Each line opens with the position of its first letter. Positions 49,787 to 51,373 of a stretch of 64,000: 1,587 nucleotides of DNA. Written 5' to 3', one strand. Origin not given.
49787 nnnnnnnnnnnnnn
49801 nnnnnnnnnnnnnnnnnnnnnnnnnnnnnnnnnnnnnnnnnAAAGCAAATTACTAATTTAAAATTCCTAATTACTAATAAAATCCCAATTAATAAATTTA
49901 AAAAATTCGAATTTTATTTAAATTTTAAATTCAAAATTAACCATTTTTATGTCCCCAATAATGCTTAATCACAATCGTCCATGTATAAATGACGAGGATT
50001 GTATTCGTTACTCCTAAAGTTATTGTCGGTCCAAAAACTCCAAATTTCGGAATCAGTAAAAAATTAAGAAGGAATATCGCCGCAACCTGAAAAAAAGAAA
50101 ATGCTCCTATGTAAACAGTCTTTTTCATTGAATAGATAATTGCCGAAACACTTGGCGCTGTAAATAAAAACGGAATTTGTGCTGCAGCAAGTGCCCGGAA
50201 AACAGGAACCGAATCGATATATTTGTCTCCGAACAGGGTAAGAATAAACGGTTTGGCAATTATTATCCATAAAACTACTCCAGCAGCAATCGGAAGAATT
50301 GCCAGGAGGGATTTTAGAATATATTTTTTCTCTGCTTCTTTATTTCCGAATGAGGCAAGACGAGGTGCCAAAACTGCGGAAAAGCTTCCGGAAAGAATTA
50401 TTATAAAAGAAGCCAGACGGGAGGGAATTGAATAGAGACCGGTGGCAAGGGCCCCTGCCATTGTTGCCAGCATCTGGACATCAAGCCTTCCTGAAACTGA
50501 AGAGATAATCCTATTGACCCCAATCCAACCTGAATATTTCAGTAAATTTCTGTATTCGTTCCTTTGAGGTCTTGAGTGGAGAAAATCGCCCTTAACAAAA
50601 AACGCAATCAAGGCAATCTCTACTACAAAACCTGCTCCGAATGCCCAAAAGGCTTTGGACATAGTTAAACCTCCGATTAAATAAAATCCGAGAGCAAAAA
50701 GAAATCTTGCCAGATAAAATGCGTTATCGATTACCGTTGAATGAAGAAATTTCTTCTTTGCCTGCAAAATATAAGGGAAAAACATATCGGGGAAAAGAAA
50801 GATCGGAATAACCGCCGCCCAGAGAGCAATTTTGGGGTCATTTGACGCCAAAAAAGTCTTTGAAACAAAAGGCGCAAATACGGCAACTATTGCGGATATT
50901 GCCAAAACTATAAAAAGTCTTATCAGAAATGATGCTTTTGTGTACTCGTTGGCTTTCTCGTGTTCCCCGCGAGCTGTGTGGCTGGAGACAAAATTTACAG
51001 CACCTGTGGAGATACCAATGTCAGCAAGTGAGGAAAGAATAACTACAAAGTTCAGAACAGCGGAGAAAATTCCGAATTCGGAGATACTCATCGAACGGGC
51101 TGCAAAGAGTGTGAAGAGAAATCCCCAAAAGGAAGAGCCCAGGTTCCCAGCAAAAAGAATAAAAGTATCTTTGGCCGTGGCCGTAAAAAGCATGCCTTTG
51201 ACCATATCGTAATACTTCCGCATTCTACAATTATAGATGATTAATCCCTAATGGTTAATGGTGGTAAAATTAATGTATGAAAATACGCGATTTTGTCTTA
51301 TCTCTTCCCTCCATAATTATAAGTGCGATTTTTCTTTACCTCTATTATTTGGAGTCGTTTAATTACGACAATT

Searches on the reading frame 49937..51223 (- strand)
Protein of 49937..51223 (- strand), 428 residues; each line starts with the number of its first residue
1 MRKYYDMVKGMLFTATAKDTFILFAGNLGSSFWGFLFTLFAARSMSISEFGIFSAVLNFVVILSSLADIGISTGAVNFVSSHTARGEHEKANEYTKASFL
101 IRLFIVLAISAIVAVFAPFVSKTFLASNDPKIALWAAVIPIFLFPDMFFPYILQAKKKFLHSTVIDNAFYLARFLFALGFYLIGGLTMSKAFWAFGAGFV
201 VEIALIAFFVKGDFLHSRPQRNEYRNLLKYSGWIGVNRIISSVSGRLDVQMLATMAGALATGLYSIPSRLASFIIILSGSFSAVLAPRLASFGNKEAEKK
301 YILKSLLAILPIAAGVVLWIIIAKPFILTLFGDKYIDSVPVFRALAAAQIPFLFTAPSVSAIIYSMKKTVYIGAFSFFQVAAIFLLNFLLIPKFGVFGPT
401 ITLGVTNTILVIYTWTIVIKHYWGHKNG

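Call 3: search_protein_families(library=pfam, proteins=[window:49937-51223:-], max_evalue=0.01)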
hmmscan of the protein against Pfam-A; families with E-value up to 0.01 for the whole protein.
window:49937-51223:- (428 aa): 2 families
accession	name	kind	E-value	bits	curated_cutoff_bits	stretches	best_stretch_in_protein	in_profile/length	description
PF01943.22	Polysacc_synt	-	6.7e-24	85.2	28.2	1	17-291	2-272/274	Polysaccharide biosynthesis protein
PF13440.11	Polysacc_synt_3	-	9.2e-13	48.5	23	1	42-340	3-293/293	Polysaccharide biosynthesis protein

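Call 4: search_protein_families(library=ncbifam, proteins=[window:49937-51223:-], max_evalue=0.01)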
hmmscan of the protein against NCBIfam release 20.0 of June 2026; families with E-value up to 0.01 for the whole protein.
window:49937-51223:- (428 aa): 4 families
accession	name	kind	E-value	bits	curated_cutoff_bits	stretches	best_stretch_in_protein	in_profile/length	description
TIGR02900.1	spore_V_B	equivalog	4.9e-11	42.1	372.3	1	18-143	3-127/488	stage V sporulation protein B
NF007773.0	PRK10459.1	equivalog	2.6e-06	26.7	273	1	41-420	32-404/492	MOP flippase family protein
NF047674.1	TeichurnBiosyTuaB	equivalog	8.8e-06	25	580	1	40-362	32-348/469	teichuronic acid biosynthesis protein TuaB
NF011679.0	PRK15099.1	equivalog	0.0043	16.4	325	0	42-342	29-334/416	lipid III flippase WzxE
